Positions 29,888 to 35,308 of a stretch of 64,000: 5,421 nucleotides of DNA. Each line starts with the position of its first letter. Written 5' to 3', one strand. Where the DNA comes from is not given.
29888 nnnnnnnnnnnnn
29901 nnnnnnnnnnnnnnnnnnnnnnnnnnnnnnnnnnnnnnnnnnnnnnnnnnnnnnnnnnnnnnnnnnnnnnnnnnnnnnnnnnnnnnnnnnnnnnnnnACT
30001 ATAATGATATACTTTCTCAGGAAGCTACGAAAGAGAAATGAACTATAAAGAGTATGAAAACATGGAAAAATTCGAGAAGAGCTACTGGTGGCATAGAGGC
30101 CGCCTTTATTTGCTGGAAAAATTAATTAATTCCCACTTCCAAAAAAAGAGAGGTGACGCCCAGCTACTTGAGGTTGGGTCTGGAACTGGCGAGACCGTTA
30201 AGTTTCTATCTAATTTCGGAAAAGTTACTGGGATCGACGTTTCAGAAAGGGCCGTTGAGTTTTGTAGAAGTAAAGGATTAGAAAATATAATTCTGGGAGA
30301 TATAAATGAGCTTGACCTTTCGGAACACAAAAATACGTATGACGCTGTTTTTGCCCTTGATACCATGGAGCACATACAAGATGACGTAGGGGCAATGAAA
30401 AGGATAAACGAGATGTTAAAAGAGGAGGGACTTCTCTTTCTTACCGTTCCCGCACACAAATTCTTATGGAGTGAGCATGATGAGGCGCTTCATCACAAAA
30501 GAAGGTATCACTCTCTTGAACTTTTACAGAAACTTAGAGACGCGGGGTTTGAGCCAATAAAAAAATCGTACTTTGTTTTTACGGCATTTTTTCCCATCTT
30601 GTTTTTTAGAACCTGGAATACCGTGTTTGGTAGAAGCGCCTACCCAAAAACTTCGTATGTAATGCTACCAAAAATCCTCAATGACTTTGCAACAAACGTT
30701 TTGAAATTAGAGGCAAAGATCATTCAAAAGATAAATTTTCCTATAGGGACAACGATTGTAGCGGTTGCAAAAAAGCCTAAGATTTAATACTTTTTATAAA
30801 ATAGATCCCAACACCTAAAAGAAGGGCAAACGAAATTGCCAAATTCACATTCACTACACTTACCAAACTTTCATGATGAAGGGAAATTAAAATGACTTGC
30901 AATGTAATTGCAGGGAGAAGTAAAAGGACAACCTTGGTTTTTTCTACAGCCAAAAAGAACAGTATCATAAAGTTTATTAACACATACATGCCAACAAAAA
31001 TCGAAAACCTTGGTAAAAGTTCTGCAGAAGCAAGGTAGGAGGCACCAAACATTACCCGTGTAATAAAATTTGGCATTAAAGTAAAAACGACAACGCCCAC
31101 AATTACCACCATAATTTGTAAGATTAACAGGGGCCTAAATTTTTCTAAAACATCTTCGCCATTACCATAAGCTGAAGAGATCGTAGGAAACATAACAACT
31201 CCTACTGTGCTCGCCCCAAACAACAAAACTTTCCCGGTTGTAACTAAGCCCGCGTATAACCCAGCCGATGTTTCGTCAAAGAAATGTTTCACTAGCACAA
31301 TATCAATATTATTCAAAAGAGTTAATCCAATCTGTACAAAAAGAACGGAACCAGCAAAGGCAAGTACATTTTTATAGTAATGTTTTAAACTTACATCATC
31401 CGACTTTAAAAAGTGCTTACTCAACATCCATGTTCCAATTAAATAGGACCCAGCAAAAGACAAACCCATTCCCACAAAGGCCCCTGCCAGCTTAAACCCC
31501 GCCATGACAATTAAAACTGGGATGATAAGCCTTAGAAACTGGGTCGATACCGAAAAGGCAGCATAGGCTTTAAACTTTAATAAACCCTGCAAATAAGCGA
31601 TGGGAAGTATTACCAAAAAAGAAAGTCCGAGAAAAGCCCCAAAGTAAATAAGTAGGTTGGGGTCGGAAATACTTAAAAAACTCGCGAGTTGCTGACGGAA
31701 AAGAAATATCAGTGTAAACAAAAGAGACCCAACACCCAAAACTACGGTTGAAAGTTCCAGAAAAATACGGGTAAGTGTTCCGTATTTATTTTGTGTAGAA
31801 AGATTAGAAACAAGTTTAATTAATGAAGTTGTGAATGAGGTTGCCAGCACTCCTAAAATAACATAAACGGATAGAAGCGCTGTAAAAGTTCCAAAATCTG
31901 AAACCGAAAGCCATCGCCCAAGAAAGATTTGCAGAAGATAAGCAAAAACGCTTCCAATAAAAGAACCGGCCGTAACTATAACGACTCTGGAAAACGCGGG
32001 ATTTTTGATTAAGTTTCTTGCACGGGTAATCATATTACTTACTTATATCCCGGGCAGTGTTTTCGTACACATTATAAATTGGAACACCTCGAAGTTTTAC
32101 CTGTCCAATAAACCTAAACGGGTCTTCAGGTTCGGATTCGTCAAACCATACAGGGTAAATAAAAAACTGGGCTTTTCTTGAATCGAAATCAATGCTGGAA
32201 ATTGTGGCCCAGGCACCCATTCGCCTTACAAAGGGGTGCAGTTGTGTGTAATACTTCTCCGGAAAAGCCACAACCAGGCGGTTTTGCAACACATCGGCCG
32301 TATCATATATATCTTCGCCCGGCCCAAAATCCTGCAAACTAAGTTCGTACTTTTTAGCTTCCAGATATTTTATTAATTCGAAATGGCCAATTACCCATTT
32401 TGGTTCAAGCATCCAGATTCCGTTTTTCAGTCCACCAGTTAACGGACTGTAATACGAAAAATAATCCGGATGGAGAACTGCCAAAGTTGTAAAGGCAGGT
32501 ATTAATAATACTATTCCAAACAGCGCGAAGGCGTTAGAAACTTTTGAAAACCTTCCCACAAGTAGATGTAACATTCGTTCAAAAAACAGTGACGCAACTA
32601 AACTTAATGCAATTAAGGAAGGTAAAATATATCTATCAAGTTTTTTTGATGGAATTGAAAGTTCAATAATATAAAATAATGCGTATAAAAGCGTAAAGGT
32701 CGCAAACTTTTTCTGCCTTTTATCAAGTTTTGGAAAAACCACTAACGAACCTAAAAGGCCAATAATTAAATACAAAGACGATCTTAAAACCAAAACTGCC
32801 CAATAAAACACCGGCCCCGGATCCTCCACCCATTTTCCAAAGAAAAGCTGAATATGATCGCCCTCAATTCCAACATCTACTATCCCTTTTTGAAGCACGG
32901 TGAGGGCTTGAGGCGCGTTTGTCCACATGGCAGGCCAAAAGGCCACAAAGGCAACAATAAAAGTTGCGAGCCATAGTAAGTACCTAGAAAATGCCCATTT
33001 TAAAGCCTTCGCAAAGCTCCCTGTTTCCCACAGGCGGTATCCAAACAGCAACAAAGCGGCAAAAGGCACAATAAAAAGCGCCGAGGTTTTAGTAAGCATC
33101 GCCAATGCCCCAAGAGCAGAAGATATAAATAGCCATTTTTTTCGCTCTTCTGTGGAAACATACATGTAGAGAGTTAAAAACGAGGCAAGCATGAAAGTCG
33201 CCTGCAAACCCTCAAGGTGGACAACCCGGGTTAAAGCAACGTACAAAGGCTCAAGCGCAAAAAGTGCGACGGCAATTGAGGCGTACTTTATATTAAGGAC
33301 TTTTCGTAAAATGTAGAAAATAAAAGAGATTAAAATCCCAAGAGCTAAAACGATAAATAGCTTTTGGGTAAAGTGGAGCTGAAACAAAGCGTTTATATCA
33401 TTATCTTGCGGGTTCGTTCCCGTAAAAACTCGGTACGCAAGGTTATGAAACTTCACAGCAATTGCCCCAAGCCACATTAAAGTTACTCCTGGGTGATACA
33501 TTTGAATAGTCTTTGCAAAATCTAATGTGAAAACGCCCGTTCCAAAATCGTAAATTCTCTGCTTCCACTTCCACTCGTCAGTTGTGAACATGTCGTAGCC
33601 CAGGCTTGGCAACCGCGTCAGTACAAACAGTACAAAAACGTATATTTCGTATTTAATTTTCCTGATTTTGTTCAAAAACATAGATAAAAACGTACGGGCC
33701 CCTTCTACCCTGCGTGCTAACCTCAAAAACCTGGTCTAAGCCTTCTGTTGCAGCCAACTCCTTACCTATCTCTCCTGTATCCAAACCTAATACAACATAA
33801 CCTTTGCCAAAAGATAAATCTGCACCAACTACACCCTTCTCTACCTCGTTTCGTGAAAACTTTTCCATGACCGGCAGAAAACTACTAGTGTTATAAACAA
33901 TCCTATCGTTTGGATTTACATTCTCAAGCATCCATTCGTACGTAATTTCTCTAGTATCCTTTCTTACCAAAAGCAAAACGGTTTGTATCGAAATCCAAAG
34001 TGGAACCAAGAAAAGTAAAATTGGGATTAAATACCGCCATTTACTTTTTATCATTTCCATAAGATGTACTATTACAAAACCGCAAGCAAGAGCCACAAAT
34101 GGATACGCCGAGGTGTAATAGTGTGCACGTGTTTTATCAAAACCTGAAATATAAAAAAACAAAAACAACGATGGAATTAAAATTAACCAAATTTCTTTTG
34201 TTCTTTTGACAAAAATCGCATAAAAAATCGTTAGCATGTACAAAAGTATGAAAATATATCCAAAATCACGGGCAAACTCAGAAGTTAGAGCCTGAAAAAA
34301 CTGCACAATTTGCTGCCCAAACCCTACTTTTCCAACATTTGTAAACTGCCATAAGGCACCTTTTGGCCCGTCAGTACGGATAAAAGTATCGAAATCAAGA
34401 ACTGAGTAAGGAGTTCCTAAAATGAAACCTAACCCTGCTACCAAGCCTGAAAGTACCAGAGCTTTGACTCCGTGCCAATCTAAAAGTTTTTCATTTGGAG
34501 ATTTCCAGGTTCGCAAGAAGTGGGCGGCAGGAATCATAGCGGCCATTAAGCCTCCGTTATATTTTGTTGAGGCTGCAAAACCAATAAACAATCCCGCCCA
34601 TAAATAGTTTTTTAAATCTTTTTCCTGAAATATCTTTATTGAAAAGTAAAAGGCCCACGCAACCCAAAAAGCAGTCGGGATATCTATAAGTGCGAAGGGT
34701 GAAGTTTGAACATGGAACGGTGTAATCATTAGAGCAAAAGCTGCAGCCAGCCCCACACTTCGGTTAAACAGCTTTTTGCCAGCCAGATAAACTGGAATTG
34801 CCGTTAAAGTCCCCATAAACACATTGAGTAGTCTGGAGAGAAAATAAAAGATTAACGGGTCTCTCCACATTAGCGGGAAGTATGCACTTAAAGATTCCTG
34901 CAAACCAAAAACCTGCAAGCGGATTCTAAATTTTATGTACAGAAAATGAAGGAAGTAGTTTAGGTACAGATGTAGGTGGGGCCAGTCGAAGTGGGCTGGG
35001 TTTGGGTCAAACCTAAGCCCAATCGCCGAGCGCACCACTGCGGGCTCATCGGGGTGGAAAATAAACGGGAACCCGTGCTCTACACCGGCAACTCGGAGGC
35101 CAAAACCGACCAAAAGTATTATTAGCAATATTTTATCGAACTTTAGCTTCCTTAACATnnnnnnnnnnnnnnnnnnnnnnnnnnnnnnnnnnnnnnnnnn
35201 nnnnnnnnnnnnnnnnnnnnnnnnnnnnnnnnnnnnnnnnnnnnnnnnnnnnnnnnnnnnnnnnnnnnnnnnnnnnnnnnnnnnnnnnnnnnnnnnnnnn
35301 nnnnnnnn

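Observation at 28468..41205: Extracytoplasmic glycosylation system: five GT-C-fold membrane proteins, two Wzx-like flippases and an LPG-synthase-like flippase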

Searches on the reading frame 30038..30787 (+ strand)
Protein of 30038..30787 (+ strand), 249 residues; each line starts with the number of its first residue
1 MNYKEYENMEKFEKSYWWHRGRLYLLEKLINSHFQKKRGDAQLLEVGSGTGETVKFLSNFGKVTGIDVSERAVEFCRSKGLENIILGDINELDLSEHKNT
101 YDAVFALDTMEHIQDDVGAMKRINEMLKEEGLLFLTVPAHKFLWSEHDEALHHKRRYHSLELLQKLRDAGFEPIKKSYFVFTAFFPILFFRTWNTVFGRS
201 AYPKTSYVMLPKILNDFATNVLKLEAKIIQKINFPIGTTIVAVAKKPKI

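Call 3: search_protein_families(library=pfam, proteins=[window:30038-30787:+], max_evalue=0.01)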
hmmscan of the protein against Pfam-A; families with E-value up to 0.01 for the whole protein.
window:30038-30787:+ (249 aa): 8 families
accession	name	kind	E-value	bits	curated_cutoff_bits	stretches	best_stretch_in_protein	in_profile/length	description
PF08241.18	Methyltransf_11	-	1.1e-15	58.5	21.2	1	44-135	1-95/95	Methyltransferase domain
PF13489.12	Methyltransf_23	-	1.6e-15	57.6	27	1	19-174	3-162/164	Methyltransferase domain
PF13649.12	Methyltransf_25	-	8e-13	49.3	27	1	44-131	2-97/97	Methyltransferase domain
PF13847.12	Methyltransf_31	-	1e-12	48.4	27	1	39-139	3-113/145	Methyltransferase domain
PF08242.18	Methyltransf_12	-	1.1e-12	49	30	1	44-133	1-98/98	Methyltransferase domain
PF02353.26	CMAS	-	0.00017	21.4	27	1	35-136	59-165/273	Mycolic acid cyclopropane synthetase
PF07021.18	MetW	-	0.0004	20.5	21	1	41-114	15-89/193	Methionine biosynthesis protein MetW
PF05219.18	DREV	-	0.0062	16.1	26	0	34-142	89-195/265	DREV methyltransferase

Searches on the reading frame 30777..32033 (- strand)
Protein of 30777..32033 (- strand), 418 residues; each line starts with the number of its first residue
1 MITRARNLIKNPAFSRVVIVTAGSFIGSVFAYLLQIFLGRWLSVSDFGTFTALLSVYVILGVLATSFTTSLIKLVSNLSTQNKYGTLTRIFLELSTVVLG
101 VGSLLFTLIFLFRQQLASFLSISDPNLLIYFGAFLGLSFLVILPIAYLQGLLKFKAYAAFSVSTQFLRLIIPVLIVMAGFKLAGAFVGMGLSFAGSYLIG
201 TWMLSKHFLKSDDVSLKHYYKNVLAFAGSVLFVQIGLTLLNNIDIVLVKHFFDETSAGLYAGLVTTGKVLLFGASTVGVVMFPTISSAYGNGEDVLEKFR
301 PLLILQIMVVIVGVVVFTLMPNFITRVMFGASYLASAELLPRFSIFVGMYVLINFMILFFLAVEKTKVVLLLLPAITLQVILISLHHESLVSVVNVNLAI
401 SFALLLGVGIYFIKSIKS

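Call 3: search_protein_families(library=pfam, proteins=[window:30777-32033:-], max_evalue=0.01)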
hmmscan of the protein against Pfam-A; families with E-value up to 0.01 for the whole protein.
window:30777-32033:- (418 aa): 2 families
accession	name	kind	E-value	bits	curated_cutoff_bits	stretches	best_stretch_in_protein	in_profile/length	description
PF01943.22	Polysacc_synt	-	3e-14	53.6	28.2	1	18-287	6-272/274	Polysaccharide biosynthesis protein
PF13440.11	Polysacc_synt_3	-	2.3e-13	50.5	23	1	38-337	2-292/293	Polysaccharide biosynthesis protein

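Call 12: search_protein_families(library=ncbifam, proteins=[window:30777-32033:-], max_evalue=0.01)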
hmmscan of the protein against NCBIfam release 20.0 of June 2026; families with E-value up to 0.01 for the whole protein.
window:30777-32033:- (418 aa): 0 families

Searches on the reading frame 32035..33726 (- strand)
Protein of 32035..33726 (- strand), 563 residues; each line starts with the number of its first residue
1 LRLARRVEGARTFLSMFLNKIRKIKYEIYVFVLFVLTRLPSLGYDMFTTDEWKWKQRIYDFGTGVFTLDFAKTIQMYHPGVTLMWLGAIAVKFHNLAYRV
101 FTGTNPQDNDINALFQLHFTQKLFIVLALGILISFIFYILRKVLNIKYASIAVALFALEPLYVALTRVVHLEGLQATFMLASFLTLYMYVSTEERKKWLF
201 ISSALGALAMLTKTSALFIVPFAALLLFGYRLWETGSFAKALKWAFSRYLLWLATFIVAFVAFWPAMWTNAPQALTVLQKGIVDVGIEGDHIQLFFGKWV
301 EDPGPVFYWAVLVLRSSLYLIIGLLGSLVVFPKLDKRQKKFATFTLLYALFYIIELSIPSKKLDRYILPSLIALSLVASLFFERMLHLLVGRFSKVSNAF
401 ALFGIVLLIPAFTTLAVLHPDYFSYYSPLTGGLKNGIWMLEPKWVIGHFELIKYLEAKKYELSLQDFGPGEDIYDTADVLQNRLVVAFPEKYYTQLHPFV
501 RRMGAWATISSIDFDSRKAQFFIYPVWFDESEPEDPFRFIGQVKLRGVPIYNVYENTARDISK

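Call 3: search_protein_families(library=pfam, proteins=[window:32035-33726:-], max_evalue=0.01)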
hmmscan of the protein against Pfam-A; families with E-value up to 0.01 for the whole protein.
window:32035-33726:- (563 aa): 1 family
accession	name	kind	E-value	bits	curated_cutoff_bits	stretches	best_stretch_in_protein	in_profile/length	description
PF13231.12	PMT_2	-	8.2e-08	33.1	26.1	1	123-256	26-154/160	Dolichyl-phosphate-mannose-protein mannosyltransferase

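Call 12: search_protein_families(library=ncbifam, proteins=[window:32035-33726:-], max_evalue=0.01)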
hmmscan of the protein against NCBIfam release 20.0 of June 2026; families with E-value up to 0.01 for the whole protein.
window:32035-33726:- (563 aa): 1 family
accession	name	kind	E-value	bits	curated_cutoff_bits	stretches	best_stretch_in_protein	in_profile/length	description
TIGR03663.1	TIGR03663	subfamily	1.5e-07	30.9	126.25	1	120-424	72-372/435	flippase activity-associated protein Agl23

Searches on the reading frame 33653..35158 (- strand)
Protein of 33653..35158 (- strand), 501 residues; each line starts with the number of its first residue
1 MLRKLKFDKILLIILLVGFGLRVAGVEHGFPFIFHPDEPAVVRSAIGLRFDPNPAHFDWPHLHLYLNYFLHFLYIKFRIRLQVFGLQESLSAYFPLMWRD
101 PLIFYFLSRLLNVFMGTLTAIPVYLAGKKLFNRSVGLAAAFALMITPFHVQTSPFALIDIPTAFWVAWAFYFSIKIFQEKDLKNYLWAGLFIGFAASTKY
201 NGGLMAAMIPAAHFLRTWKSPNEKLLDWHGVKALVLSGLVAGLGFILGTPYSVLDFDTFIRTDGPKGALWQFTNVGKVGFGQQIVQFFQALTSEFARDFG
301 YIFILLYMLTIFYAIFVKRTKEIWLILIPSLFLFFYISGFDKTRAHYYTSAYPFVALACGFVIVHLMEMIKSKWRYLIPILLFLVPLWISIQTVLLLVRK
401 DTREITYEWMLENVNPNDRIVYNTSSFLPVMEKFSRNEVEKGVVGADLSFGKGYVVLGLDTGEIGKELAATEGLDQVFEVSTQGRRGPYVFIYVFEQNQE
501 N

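Call 3: search_protein_families(library=pfam, proteins=[window:33653-35158:-], max_evalue=0.01)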
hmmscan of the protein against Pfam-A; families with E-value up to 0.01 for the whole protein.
window:33653-35158:- (501 aa): 2 families
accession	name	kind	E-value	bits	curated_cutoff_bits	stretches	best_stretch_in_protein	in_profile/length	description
PF13231.12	PMT_2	-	1e-13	52.2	26.1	1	109-211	25-127/160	Dolichyl-phosphate-mannose-protein mannosyltransferase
PF02366.24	PMT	-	1.6e-12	48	22.7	1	105-229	82-212/245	Dolichyl-phosphate-mannose-protein mannosyltransferase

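Call 12: search_protein_families(library=ncbifam, proteins=[window:33653-35158:-], max_evalue=0.01)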
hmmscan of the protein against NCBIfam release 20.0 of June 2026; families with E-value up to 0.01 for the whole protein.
window:33653-35158:- (501 aa): 1 family
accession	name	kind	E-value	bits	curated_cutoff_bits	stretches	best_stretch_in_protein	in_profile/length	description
TIGR04154.1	archaeo_STT3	subfamily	6.5e-07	28.1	450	1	108-153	98-144/831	oligosaccharyl transferase, archaeosortase A system-associated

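Call 13: search_solved_structures(query=window:33653-35158:-, max_evalue=1, show_alignments=2)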
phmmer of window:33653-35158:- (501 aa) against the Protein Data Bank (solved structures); distinct sequences matched with E-value up to 1: 0.

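Call 61: search_solved_structures(query=A4, max_evalue=1, show_alignments=2)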
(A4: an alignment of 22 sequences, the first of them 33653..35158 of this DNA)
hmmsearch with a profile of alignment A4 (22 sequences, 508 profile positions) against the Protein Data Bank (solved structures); distinct sequences matched with E-value up to 1: 3.
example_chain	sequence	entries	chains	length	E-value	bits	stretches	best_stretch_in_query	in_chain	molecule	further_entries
6p25_A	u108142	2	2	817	2.1e-13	53.2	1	105-253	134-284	Dolichyl-phosphate-mannose--protein mannosyltransferase 1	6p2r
5gmy_A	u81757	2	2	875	0.12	14.4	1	111-238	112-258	Transmembrane oligosaccharyl transferase, putative | Dolichyl-phosphooligosaccharide-protein glycotransferase 3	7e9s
3waj_A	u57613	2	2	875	0.12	14.4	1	111-238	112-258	Transmembrane oligosaccharyl transferase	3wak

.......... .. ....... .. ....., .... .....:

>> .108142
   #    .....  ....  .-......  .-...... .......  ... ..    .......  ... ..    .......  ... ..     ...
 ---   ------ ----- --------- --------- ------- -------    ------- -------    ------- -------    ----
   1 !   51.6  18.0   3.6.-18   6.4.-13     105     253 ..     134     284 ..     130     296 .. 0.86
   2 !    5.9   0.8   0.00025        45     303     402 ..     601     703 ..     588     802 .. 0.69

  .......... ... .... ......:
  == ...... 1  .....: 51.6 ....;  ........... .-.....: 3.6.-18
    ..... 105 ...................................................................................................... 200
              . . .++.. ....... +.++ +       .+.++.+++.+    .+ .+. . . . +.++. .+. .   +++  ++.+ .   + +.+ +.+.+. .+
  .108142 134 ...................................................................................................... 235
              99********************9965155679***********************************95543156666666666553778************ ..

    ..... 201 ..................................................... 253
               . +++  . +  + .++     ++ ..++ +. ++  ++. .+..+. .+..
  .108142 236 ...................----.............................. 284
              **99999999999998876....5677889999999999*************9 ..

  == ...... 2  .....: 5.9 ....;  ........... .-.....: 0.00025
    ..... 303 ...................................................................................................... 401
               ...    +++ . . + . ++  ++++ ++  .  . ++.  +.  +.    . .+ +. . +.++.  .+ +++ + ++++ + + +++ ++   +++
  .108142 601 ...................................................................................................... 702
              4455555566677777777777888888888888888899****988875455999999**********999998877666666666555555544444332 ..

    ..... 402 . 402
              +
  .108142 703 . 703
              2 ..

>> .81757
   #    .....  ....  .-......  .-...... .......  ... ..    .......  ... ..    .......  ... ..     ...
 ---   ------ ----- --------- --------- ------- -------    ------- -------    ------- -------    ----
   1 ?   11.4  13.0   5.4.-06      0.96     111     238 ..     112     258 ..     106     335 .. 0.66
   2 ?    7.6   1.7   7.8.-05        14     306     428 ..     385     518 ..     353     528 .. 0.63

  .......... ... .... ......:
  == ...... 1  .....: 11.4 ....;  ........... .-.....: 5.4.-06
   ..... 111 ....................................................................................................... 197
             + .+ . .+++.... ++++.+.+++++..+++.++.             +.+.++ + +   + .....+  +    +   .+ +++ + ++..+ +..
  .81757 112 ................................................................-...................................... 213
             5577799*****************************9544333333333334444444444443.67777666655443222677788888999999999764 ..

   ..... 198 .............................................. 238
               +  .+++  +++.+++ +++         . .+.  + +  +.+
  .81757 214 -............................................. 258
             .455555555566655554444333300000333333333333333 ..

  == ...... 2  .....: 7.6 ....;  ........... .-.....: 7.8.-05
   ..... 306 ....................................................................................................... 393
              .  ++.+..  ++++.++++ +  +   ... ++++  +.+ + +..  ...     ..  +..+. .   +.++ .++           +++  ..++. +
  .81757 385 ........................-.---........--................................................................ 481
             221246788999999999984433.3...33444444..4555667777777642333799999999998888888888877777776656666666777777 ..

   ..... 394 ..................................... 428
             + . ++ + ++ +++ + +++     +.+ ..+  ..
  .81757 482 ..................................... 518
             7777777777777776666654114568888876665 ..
